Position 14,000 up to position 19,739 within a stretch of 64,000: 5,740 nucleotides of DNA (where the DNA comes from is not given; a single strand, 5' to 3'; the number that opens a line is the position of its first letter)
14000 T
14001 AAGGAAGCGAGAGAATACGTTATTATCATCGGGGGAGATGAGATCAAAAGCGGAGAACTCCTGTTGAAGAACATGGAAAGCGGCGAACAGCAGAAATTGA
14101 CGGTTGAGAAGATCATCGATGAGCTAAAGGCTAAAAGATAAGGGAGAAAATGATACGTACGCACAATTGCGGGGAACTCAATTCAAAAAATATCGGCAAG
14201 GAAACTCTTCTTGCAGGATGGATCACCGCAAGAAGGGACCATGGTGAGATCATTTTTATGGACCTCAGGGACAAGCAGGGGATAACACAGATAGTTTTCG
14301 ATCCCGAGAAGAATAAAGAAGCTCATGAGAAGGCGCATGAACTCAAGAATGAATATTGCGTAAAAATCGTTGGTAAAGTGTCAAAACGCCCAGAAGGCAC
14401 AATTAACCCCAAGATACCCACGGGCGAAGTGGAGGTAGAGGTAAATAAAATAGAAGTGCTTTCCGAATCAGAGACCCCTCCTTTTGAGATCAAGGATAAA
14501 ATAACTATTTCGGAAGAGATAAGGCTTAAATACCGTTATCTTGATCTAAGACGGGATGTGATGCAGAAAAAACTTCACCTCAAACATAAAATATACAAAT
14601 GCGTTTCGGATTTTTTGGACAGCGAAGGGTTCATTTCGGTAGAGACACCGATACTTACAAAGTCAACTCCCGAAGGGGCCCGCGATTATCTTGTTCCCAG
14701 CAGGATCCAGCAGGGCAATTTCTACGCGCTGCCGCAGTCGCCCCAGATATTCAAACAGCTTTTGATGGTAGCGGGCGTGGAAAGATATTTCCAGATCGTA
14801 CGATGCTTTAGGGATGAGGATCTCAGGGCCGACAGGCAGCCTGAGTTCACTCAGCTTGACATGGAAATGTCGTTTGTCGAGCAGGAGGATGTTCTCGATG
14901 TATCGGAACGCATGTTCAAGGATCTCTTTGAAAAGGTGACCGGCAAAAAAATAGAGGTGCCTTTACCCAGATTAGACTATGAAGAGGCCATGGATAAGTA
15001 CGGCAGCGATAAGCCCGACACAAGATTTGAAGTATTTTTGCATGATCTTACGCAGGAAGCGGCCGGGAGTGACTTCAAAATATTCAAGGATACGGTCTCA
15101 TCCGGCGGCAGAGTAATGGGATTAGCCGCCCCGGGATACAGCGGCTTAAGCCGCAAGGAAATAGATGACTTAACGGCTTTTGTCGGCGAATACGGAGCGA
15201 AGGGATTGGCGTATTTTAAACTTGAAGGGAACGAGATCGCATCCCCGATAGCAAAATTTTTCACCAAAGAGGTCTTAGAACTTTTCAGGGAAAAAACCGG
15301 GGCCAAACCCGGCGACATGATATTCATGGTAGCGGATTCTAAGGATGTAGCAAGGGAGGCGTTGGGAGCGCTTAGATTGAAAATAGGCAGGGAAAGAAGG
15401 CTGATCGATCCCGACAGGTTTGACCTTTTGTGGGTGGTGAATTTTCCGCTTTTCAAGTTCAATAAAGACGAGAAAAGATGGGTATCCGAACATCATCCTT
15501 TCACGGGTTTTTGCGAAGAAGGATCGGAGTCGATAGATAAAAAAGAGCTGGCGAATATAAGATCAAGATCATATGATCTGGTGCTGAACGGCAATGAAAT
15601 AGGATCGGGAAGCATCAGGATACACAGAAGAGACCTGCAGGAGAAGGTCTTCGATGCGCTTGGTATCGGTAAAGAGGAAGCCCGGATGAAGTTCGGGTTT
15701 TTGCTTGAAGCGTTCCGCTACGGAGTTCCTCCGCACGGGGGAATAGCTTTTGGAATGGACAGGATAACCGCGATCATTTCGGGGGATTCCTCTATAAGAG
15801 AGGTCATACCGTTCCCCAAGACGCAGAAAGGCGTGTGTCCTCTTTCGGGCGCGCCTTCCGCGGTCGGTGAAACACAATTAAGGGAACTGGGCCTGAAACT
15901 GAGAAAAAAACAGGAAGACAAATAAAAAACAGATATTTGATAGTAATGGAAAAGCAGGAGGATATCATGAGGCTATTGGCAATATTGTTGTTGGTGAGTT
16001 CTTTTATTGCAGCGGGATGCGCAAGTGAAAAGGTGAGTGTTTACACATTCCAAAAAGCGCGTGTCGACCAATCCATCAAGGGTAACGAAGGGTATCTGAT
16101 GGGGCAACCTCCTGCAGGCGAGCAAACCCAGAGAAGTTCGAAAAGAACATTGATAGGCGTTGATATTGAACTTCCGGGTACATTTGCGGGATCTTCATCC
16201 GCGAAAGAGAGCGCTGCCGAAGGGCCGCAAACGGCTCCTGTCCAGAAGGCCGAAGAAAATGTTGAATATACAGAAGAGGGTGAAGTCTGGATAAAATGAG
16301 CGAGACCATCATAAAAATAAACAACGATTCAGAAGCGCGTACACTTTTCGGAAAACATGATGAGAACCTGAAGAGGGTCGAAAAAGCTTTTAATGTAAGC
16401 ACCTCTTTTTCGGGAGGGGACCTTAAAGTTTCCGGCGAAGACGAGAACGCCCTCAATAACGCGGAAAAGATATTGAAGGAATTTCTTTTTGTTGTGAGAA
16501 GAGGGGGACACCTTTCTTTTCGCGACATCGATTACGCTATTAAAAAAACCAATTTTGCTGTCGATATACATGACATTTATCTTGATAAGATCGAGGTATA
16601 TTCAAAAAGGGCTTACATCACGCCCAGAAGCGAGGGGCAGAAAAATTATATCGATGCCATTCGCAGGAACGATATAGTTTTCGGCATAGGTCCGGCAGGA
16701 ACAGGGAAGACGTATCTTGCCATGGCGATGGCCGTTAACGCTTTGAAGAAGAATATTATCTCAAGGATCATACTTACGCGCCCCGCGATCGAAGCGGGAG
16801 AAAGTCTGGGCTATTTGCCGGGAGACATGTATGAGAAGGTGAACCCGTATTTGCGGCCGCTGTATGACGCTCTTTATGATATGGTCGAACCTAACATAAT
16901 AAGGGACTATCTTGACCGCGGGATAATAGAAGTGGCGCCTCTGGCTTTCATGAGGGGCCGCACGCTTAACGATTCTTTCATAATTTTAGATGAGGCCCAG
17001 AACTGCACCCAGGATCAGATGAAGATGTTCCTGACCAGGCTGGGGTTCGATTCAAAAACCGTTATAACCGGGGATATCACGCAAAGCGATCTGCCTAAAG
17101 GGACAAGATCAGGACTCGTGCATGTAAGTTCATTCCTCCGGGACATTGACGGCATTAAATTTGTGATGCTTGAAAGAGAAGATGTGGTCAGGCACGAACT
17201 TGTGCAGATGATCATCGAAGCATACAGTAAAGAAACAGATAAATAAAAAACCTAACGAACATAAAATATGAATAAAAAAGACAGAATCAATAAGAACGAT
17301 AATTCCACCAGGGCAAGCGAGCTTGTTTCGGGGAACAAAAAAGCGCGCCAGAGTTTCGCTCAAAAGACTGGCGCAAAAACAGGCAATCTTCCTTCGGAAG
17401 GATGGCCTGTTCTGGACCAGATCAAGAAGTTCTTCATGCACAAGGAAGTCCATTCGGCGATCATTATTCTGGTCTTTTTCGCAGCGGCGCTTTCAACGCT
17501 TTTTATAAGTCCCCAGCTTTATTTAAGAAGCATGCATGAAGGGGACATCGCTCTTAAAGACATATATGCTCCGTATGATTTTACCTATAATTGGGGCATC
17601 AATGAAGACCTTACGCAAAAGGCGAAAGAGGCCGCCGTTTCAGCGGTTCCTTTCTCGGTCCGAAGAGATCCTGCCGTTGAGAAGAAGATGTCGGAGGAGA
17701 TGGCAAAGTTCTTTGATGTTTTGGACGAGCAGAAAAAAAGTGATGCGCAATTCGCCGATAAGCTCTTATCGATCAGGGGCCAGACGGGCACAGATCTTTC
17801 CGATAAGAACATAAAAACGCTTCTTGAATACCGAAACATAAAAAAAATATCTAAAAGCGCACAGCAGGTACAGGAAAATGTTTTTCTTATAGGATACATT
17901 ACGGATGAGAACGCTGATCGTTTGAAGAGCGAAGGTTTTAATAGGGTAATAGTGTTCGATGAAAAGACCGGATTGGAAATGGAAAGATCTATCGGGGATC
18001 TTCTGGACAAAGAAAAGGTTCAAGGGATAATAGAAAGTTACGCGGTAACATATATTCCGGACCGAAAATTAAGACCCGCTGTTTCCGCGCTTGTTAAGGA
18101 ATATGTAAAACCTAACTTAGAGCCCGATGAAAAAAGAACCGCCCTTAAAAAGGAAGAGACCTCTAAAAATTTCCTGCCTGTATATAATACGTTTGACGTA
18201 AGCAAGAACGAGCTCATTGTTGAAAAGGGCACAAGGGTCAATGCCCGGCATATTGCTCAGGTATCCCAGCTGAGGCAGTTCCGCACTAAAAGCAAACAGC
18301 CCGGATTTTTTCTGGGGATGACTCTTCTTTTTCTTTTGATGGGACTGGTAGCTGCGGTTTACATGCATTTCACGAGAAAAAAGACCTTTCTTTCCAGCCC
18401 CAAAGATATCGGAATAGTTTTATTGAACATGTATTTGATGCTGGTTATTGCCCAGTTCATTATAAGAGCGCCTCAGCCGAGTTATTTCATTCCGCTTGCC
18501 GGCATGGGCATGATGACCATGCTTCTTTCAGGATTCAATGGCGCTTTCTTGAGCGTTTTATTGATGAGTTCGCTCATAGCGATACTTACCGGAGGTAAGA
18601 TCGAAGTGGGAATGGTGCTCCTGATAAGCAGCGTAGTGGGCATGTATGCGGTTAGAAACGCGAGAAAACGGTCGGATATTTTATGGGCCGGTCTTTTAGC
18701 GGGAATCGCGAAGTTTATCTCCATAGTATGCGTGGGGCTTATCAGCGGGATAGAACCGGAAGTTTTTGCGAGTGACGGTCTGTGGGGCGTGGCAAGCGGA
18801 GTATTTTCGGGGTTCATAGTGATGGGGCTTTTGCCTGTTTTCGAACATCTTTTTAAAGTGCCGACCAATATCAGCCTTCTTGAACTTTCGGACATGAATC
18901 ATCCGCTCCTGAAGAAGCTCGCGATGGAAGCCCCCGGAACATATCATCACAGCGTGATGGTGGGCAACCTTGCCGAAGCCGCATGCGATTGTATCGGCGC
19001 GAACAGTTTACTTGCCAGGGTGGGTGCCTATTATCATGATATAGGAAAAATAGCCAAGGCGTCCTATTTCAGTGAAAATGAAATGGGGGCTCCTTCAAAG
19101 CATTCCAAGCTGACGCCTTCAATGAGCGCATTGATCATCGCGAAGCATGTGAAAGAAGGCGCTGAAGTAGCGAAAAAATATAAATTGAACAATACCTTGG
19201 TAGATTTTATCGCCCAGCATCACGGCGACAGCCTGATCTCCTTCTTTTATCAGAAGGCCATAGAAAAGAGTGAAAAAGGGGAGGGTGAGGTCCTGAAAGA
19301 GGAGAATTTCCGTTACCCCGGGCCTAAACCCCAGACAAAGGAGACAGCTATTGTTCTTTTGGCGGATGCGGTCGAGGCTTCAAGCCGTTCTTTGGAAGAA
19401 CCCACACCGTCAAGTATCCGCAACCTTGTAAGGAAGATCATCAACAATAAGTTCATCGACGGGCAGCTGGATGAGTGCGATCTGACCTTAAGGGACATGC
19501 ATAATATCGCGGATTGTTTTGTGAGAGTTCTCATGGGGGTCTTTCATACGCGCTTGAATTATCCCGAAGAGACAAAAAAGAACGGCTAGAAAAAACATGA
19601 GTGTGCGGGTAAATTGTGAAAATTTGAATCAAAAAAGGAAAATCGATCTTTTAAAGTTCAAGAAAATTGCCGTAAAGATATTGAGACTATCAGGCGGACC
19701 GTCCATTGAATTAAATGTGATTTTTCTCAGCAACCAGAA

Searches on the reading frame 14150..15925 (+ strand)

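Call 52: search_protein_families(library=pfam, proteins=[window:14150-15925:+], max_evalue=0.0001)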
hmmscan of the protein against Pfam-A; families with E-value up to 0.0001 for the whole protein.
window:14150-15925:+ (591 aa): 3 families
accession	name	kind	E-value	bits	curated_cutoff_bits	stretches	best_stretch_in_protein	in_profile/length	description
PF00152.25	tRNA-synt_2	-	2.7e-120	401.5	25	1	121-559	1-308/308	tRNA synthetases class II (D, K and N)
PF02938.19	GAD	-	1e-28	99.8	23.4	1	312-405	1-95/95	GAD domain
PF01336.31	tRNA_anti-codon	-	1.8e-18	66.7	27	1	21-104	3-75/75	OB-fold nucleic acid binding domain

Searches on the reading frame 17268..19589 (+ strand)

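Call 52: search_protein_families(library=pfam, proteins=[window:17268-19589:+], max_evalue=0.0001)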
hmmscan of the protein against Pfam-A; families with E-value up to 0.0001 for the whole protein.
window:17268-19589:+ (773 aa): 3 families
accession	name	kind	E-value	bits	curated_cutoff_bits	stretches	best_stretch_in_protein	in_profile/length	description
PF07697.16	7TMR-HDED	-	3.8e-30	106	27.6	1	91-335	2-220/224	7TM-HD extracellular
PF07698.17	7TM-7TMR_HD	-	1.8e-29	103.5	29.4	1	348-533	4-190/190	7TM receptor with intracellular HD hydrolase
PF01966.28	HD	-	1.4e-16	61.3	22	1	558-704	1-115/116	HD domain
